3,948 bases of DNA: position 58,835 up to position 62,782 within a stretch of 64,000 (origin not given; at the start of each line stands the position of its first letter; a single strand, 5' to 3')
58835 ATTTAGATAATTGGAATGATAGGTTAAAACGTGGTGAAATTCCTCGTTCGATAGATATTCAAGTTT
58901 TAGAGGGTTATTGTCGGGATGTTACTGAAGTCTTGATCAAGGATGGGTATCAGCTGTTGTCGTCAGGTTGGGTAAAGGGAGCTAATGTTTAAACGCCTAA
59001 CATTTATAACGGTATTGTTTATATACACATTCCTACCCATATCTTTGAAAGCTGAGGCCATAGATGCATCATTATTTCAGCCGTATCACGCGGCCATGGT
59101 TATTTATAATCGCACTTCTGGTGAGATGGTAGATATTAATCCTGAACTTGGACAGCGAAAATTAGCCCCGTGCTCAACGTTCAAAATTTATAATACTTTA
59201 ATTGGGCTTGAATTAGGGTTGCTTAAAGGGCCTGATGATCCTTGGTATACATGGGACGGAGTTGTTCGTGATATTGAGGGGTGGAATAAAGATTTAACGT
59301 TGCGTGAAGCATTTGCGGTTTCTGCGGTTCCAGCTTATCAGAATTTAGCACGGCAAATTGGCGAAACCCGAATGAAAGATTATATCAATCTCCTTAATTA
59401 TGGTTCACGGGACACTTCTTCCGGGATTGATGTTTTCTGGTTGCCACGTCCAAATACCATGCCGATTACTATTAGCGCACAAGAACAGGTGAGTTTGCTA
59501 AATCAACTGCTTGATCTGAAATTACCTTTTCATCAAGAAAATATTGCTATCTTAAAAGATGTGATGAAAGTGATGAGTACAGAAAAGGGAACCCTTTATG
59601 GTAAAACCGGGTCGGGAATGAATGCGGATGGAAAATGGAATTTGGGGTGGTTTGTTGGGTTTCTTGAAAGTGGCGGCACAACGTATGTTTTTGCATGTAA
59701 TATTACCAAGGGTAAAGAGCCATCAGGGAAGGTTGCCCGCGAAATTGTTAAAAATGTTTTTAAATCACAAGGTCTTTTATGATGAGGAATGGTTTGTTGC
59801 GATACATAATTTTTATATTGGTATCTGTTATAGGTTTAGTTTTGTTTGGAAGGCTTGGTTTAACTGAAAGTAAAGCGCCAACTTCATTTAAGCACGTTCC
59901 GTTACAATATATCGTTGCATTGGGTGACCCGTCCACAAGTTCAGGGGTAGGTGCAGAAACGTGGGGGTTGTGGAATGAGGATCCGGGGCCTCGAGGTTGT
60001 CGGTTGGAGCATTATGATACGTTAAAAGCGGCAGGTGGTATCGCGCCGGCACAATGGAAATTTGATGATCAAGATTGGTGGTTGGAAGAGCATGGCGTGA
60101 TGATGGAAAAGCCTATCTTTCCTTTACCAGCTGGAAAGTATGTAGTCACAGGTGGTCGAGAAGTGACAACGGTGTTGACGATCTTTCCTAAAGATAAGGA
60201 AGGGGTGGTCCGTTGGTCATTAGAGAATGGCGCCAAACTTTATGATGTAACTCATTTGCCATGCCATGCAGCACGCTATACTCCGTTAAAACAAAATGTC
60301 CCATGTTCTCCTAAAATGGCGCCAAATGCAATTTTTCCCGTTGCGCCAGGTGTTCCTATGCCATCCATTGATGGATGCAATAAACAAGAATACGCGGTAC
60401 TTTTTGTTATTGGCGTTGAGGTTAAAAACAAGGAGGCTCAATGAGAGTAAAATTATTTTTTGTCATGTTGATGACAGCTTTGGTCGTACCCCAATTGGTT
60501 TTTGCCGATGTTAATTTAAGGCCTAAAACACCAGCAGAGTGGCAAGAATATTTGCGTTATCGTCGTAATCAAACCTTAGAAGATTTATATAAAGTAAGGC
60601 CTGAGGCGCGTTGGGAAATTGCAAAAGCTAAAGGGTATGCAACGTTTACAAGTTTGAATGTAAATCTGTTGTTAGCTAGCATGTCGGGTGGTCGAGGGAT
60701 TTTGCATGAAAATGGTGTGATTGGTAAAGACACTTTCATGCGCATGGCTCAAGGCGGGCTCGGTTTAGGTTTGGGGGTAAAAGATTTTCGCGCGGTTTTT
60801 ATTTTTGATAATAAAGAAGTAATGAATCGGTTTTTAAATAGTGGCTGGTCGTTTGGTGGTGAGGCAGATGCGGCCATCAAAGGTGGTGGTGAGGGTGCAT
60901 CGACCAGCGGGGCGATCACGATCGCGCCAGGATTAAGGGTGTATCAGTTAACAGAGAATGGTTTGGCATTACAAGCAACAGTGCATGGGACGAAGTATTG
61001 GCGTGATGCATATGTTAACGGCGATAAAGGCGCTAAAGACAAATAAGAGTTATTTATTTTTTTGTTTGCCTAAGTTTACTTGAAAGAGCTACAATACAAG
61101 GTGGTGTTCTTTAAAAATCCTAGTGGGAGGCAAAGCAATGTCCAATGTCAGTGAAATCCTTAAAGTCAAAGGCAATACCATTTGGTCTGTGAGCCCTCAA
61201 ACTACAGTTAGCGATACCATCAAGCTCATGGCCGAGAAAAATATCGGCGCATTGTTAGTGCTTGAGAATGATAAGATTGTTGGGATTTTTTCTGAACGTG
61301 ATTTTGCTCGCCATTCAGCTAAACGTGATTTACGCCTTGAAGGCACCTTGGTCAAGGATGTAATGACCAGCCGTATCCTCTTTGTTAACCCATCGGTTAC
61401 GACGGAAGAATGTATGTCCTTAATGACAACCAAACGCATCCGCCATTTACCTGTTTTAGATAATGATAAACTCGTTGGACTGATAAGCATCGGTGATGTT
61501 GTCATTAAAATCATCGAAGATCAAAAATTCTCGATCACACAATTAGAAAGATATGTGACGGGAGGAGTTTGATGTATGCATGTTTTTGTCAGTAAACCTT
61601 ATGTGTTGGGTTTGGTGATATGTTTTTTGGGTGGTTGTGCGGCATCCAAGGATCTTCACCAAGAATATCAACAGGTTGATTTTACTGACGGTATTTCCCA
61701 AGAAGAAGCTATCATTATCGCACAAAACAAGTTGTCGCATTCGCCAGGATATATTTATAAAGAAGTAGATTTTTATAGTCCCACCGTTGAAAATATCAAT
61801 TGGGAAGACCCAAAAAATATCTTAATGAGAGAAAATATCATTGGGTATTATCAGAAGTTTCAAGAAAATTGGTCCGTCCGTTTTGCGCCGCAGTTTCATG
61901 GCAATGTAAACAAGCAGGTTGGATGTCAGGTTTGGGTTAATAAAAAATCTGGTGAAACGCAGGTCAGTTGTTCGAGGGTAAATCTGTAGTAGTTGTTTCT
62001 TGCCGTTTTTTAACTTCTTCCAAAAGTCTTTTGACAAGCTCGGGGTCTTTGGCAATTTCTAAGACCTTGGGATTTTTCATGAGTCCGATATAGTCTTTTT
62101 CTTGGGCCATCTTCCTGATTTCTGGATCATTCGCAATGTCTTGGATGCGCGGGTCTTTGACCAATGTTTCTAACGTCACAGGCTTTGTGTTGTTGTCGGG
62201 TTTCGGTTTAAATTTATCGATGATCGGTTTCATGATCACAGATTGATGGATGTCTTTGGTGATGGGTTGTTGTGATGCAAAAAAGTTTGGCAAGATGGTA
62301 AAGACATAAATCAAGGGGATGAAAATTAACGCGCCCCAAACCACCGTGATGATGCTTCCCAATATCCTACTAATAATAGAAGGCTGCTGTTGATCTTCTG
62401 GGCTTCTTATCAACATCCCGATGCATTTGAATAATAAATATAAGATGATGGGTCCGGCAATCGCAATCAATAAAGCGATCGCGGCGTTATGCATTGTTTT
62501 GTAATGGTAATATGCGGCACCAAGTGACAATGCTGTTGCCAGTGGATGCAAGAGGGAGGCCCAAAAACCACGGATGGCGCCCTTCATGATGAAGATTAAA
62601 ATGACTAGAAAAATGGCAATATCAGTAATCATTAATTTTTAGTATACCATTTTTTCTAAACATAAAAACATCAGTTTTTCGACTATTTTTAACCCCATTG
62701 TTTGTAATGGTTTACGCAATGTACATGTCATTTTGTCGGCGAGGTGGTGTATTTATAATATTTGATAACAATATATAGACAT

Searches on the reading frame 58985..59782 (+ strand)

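Call 51: search_protein_families(library=pfam, proteins=[window:58985-59782:+], max_evalue=0.00001)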
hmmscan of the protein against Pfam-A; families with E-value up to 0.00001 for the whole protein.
window:58985-59782:+ (265 aa): 1 family
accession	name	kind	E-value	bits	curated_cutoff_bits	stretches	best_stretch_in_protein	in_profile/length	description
PF00905.27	Transpeptidase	-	8.8e-30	104.4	22.1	1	56-259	36-298/299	Penicillin binding protein transpeptidase domain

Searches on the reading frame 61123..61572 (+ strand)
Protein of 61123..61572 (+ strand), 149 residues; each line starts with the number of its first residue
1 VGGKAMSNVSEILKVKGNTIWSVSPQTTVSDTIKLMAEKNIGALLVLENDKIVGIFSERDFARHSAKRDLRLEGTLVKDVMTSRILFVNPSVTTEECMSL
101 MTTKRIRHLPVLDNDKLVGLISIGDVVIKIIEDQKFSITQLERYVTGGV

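Call 51: search_protein_families(library=pfam, proteins=[window:61123-61572:+], max_evalue=0.00001)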
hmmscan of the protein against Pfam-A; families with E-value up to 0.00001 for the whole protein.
window:61123-61572:+ (149 aa): 1 family
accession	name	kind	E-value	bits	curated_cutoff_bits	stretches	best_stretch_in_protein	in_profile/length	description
PF00571.33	CBS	-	2.8e-26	92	24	2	77-130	1-55/57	CBS domain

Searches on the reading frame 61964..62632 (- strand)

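Call 51: search_protein_families(library=pfam, proteins=[window:61964-62632:-], max_evalue=0.00001)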
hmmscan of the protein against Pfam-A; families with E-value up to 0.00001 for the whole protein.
window:61964-62632:- (222 aa): 2 families
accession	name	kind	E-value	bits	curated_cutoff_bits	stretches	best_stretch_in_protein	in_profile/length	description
PF02674.22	Colicin_V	-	3.8e-11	43.6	29.3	1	4-138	2-140/144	Colicin V production protein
PF17830.6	STI1-HOP_DP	-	9.1e-06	25.9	29.1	0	153-176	4-27/55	STI1/HOP, DP domain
